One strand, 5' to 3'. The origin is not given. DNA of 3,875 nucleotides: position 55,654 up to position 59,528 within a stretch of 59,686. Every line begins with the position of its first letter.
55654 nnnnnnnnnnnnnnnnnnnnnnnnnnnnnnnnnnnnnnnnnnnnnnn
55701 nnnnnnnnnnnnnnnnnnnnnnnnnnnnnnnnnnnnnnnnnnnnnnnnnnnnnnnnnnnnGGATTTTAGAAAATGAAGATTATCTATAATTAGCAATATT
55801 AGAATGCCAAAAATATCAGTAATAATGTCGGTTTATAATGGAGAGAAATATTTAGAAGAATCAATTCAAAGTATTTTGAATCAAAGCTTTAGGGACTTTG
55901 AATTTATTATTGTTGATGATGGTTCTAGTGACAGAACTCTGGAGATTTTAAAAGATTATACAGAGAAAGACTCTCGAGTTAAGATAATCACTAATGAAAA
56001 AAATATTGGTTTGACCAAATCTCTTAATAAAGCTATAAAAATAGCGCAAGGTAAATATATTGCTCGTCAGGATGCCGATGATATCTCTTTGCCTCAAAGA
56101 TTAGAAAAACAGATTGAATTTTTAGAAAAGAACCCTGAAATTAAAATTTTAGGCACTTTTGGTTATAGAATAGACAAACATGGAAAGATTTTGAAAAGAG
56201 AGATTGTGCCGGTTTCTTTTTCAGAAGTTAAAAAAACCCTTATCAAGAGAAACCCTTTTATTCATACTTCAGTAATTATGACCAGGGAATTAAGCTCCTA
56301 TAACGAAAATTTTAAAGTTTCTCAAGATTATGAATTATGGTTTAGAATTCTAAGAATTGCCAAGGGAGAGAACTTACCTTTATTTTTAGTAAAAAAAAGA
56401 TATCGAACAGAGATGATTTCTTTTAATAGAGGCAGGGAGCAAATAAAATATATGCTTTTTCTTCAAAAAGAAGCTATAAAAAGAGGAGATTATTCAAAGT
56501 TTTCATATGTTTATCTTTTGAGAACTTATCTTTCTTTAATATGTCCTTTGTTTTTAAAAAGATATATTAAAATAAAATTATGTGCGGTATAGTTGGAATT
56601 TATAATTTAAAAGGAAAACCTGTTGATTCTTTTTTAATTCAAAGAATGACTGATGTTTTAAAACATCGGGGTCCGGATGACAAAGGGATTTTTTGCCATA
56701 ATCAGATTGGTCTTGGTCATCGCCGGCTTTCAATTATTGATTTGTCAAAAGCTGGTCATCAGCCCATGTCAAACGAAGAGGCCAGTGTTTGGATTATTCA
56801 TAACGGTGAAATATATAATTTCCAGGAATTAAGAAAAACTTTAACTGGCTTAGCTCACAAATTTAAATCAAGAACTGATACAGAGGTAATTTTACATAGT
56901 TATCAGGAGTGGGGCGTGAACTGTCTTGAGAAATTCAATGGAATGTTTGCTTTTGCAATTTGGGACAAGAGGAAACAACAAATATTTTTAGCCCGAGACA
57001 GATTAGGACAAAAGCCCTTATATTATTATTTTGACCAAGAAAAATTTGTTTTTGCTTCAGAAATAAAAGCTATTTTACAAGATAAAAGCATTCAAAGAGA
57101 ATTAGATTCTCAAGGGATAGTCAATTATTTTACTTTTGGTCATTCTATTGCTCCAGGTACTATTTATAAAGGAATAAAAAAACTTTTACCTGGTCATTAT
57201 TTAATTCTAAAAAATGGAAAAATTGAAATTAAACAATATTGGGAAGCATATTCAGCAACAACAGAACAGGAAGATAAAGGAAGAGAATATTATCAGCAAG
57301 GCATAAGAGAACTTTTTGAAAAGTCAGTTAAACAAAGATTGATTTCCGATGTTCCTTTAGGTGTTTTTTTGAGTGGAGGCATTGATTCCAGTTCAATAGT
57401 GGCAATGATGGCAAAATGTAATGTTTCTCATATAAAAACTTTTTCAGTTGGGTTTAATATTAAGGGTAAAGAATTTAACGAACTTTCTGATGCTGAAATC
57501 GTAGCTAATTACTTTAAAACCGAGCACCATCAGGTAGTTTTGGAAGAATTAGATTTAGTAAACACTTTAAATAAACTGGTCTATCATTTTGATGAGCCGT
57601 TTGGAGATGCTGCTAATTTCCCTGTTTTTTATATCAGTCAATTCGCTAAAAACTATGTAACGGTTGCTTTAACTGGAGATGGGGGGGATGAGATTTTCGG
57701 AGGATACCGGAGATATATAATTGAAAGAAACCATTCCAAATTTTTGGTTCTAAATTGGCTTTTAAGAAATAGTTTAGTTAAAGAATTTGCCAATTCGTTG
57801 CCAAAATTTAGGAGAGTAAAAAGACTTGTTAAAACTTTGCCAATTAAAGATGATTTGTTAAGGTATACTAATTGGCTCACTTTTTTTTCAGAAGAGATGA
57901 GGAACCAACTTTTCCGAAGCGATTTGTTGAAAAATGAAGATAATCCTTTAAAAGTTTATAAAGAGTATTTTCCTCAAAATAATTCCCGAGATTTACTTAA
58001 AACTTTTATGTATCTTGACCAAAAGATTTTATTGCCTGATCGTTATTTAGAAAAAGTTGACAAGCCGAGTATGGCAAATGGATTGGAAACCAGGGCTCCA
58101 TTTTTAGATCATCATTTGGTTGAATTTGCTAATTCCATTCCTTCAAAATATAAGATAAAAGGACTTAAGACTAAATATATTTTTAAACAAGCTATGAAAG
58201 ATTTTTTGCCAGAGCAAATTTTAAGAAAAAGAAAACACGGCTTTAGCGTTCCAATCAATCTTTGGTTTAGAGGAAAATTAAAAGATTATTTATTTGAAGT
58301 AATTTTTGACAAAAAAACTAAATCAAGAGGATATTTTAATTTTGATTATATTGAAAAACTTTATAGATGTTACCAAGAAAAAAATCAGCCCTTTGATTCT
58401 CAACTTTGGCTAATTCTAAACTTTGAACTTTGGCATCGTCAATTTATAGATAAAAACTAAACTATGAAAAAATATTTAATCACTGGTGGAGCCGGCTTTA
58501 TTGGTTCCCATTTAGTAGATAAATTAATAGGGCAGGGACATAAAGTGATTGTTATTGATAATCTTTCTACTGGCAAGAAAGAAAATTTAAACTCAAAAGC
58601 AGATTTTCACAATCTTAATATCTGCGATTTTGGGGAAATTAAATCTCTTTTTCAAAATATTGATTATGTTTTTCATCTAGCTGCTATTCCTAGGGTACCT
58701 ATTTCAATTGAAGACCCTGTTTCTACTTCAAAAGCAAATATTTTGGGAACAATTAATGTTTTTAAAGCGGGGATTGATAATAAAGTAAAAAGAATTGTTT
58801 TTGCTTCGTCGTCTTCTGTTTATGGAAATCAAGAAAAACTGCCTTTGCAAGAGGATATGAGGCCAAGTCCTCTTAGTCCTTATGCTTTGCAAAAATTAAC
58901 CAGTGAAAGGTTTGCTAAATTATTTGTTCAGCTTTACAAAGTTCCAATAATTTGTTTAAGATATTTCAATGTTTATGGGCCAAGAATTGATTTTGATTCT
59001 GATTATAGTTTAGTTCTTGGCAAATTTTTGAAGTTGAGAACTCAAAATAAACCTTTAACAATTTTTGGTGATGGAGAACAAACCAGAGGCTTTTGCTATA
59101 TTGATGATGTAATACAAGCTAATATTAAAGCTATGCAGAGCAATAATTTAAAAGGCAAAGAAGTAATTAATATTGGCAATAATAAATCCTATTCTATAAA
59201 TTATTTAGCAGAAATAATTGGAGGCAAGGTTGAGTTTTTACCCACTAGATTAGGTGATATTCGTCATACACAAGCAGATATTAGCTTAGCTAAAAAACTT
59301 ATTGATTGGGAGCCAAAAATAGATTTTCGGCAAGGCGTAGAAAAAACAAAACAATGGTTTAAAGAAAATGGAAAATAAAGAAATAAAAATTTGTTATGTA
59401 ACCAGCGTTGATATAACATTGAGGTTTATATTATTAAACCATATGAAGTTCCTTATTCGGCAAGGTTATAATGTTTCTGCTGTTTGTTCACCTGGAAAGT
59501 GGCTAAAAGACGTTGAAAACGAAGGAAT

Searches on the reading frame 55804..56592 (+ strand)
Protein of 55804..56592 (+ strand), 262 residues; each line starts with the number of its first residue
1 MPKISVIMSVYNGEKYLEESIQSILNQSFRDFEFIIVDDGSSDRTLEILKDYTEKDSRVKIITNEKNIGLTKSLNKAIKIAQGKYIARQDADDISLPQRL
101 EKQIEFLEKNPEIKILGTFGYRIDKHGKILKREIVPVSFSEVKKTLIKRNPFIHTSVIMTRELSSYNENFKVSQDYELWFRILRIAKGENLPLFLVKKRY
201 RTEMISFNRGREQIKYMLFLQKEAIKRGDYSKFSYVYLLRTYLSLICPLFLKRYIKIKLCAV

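Call 27: search_protein_families(library=pfam, proteins=[window:55804-56592:+], max_evalue=0.05)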
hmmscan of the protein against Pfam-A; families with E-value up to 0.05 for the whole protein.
window:55804-56592:+ (262 aa): 4 families
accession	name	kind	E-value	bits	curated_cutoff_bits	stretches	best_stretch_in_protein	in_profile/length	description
PF00535.33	Glycos_transf_2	-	3.2e-39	135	23.3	1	5-156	1-150/168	Glycosyl transferase family 2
PF10111.15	Glyco_tranf_2_2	-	6.4e-14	52.5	27.3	1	5-208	1-226/276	Glycosyltransferase like family 2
PF13641.12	Glyco_tranf_2_3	-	9.5e-11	42.6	27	1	2-120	1-123/230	Glycosyltransferase like family 2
PF13704.12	Glyco_tranf_2_4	-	0.00012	22.9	27.5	1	12-94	2-83/98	Glycosyl transferase family 2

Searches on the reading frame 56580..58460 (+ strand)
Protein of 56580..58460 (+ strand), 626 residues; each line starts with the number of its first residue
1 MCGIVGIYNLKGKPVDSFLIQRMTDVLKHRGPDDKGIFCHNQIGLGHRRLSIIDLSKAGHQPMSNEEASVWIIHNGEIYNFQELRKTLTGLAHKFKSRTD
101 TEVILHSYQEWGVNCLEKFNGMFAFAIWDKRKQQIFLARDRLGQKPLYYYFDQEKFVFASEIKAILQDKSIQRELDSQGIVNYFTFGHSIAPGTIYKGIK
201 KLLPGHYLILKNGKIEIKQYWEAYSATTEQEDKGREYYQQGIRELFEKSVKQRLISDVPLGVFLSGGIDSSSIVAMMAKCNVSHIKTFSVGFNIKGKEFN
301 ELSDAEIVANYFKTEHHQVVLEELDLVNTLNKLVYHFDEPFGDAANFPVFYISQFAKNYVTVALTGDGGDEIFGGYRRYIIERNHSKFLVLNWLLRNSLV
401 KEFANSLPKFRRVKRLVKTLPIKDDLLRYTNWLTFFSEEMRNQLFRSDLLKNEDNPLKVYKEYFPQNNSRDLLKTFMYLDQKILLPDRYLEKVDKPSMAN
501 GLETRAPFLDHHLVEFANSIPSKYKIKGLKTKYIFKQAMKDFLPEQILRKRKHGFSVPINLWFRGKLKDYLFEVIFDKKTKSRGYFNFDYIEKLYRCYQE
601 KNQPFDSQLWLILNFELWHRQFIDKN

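Call 27: search_protein_families(library=pfam, proteins=[window:56580-58460:+], max_evalue=0.05)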
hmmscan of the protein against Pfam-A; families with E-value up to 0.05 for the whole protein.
window:56580-58460:+ (626 aa): 6 families
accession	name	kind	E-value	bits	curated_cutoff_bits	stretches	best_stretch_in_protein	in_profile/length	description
PF00733.27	Asn_synthase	-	1.5e-99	334.5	21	1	242-620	2-354/354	Asparagine synthase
PF13537.11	GATase_7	-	5.3e-52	175.4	25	1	47-167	1-123/123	Glutamine amidotransferase domain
PF13522.11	GATase_6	-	8.8e-52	175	27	1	32-161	1-130/130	Glutamine amidotransferase domain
PF12481.13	DUF3700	-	8.7e-06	25.8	27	1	114-167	124-177/228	Aluminium induced protein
PF06508.19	QueC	-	0.0025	17.8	22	1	262-325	4-64/210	Queuosine biosynthesis protein QueC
PF02540.23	NAD_synthase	-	0.0032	17.1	21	1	243-324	6-84/242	NAD synthase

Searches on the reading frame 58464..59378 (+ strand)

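Call 27: search_protein_families(library=pfam, proteins=[window:58464-59378:+], max_evalue=0.05)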
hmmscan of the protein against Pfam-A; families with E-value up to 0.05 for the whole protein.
window:58464-59378:+ (304 aa): 11 families
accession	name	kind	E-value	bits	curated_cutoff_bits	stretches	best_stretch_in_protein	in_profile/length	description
PF01370.27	Epimerase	-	2.4e-63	214.2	20.9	1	5-238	2-240/240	NAD dependent epimerase/dehydratase family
PF16363.11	GDP_Man_Dehyd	-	1.8e-54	185.9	27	1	5-295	1-332/332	GDP-mannose 4,6 dehydratase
PF01073.25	3Beta_HSD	-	3.7e-21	75.8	22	1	5-226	1-231/280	3-beta hydroxysteroid dehydrogenase/isomerase family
PF02719.21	Polysacc_synt_2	-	6.5e-17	62.1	20.2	1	5-251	2-242/293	Polysaccharide biosynthesis protein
PF04321.23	RmlD_sub_bind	-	2.7e-11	43.5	27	1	3-256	2-231/287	RmlD substrate binding domain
PF07993.18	NAD_binding_4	-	1.3e-09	38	20.1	2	58-147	81-167/258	Male sterility protein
PF13460.12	NAD_binding_10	-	1.1e-08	35.6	27.2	1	8-147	1-127/184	NAD(P)H-binding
PF08659.16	KR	-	0.00018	21.9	22.6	1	4-35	3-34/180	KR domain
PF01488.26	Shikimate_DH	-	0.0002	21.9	24.3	1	9-72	19-82/138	Shikimate / quinate 5-dehydrogenase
PF00106.31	adh_short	-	0.00085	19.3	26.6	1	4-116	3-136/195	short chain dehydrogenase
PF05368.20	NmrA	-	0.026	14.5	27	1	2-115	3-106/298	NmrA-like family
